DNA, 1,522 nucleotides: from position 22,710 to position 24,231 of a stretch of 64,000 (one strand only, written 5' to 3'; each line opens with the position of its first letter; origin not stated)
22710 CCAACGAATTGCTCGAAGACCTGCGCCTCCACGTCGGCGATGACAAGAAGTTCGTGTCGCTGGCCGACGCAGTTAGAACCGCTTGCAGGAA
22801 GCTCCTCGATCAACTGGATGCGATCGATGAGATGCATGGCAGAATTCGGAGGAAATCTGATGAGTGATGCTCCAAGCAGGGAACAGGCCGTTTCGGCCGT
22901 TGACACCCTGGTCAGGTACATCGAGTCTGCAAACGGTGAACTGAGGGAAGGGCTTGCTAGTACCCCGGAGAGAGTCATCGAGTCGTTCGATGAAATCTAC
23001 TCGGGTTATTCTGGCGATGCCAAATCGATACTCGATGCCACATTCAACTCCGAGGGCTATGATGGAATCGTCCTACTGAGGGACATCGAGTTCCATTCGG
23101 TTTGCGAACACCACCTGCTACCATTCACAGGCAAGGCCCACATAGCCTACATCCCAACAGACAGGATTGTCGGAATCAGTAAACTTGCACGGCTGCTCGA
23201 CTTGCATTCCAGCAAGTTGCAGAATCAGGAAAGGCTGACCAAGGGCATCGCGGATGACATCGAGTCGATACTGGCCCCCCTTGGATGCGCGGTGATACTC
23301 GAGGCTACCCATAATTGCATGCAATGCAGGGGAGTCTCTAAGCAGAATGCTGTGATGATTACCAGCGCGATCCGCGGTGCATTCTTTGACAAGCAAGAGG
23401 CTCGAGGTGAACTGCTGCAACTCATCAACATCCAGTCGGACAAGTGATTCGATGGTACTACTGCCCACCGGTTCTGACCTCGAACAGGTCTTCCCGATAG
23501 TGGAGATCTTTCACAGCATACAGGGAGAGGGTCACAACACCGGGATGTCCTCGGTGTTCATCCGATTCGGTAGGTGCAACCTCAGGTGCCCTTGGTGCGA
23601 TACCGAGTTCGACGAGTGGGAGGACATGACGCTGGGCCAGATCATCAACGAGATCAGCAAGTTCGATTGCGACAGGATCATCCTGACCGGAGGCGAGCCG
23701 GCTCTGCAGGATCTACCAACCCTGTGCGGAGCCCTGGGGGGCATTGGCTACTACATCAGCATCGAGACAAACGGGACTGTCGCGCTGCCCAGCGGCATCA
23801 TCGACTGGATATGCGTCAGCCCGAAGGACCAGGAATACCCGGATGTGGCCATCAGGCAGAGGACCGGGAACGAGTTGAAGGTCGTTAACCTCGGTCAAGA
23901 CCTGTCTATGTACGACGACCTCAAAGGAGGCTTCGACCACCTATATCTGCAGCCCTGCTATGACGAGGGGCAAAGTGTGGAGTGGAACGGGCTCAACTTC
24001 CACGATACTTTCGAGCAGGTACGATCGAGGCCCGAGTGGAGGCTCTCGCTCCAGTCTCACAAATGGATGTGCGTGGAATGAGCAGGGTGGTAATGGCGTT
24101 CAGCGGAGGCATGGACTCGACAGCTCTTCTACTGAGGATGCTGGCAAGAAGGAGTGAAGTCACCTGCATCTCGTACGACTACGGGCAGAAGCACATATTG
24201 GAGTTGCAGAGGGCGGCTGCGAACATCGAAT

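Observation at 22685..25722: preQ0/archaeosine operon folE-queE-queC-msrB-queD with embedded msrB and an overlapping upstream RHH gene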

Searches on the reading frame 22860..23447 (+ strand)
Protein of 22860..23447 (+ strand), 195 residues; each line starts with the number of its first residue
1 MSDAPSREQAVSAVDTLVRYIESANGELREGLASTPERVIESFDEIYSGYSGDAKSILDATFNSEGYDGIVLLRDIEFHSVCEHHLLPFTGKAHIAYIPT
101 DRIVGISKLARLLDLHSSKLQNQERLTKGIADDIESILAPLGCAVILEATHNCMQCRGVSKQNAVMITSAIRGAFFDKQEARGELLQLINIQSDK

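Call 5: search_protein_families(library=pfam, proteins=[window:22860-23447:+], max_evalue=0.01)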
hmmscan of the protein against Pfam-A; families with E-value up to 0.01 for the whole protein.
window:22860-23447:+ (195 aa): 2 families
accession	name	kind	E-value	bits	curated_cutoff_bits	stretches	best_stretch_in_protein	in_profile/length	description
PF01227.27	GTP_cyclohydroI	-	7.7e-61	205.1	27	1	14-189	5-178/179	GTP cyclohydrolase I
PF14489.11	QueF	-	0.0065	17.1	27.3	0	91-146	4-59/81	QueF-like protein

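Call 6: search_protein_families(library=ncbifam, proteins=[window:22860-23447:+], max_evalue=0.01)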
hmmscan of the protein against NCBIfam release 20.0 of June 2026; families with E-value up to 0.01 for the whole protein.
window:22860-23447:+ (195 aa): 5 families
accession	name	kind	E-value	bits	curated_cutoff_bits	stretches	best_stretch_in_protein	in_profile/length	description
NF006825.1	PRK09347.1-2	subfamily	6e-64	214.8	174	1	13-190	4-179/179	GTP cyclohydrolase I FolE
NF006826.0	PRK09347.1-3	subfamily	1.7e-58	197.2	162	1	9-190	8-187/189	GTP cyclohydrolase I FolE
TIGR00063.1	folE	equivalog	8.8e-58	194.8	181.6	1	27-190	16-179/180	GTP cyclohydrolase I FolE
NF006824.0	PRK09347.1-1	equivalog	1.6e-38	132.4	202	1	30-190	56-217/219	GTP cyclohydrolase I FolE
TIGR03139.1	QueF-II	equivalog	2.2e-06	27.5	86.9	1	66-147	15-96/115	preQ(1) synthase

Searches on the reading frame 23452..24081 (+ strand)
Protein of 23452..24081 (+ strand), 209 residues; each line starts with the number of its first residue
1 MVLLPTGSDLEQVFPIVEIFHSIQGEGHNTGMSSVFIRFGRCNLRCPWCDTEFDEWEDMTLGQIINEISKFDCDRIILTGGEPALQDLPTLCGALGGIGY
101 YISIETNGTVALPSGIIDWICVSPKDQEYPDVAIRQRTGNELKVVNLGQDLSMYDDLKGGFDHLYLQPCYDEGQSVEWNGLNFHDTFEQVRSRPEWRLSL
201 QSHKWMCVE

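Call 5: search_protein_families(library=pfam, proteins=[window:23452-24081:+], max_evalue=0.01)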
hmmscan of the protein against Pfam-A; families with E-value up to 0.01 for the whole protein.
window:23452-24081:+ (209 aa): 1 family
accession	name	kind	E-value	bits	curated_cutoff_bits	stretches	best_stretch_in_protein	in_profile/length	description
PF04055.27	Radical_SAM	-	2.5e-09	38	29.5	1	39-110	4-88/166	Radical SAM superfamily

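Call 6: search_protein_families(library=ncbifam, proteins=[window:23452-24081:+], max_evalue=0.01)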
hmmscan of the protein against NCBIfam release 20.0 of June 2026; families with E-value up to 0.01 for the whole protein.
window:23452-24081:+ (209 aa): 19 families
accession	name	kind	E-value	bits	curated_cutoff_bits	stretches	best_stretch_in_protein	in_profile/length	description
TIGR04508.1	queE_Cx14CxxC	equivalog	1.1e-36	126.6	240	1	16-208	3-207/208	7-carboxy-7-deazaguanine synthase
TIGR04322.1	rSAM_QueE_Ecoli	equivalog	5.3e-27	94.7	200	2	54-208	57-214/215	7-carboxy-7-deazaguanine synthase QueE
TIGR03963.1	rSAM_QueE_Clost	equivalog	1.7e-23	83.4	260.1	1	14-112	1-106/219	putative 7-carboxy-7-deazaguanine synthase QueE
TIGR04349.1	rSAM_QueE_gams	hypoth_equivalog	4.1e-23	82.2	300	1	16-112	3-102/210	7-carboxy-7-deazaguanine synthase QueE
TIGR03365.1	Bsubt_queE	equivalog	3.9e-17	62.6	206.1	1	14-125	3-127/238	7-carboxy-7-deazaguanine synthase QueE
TIGR02495.1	NrdG2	equivalog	3.2e-08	33.1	131.15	1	30-121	14-118/193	anaerobic ribonucleoside-triphosphate reductase activating protein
TIGR02668.1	moaA_archaeal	equivalog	1.4e-06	27.5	325.25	1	41-110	19-96/303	GTP 3',8-cyclase MoaA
NF001199.0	PRK00164.2-1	equivalog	4.4e-06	26.1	231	1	41-110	21-98/308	GTP 3',8-cyclase MoaA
TIGR02666.1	moaA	equivalog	7e-06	25.2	284.05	1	41-109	19-101/336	GTP 3',8-cyclase MoaA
TIGR04051.1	rSAM_NirJ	equivalog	1.3e-05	24.3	515.45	1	40-110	10-87/354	heme d1 biosynthesis radical SAM protein NirJ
TIGR04546.1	rSAM_ahbC_deAc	equivalog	8e-05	21.6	650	1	40-110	47-124/390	12,18-didecarboxysiroheme deacetylase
NF038283.1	viperin_w_prok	equivalog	0.00029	20.1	180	1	41-110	11-94/281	viperin family antiviral radical SAM protein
NF045646.2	rSAM_Se_TrsS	equivalog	0.00046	18.9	490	1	40-109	94-171/441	radical SAM (seleno)protein TrsS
NF045574.1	sacti_mat_StsB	exception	0.00049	19.1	625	1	41-110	105-180/466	StsB family radical SAM/SPASM domain sactipeptide maturase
TIGR04054.1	rSAM_NirJ1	equivalog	0.0012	17.6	650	1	24-110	28-121/387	putative heme d1 biosynthesis radical SAM protein NirJ1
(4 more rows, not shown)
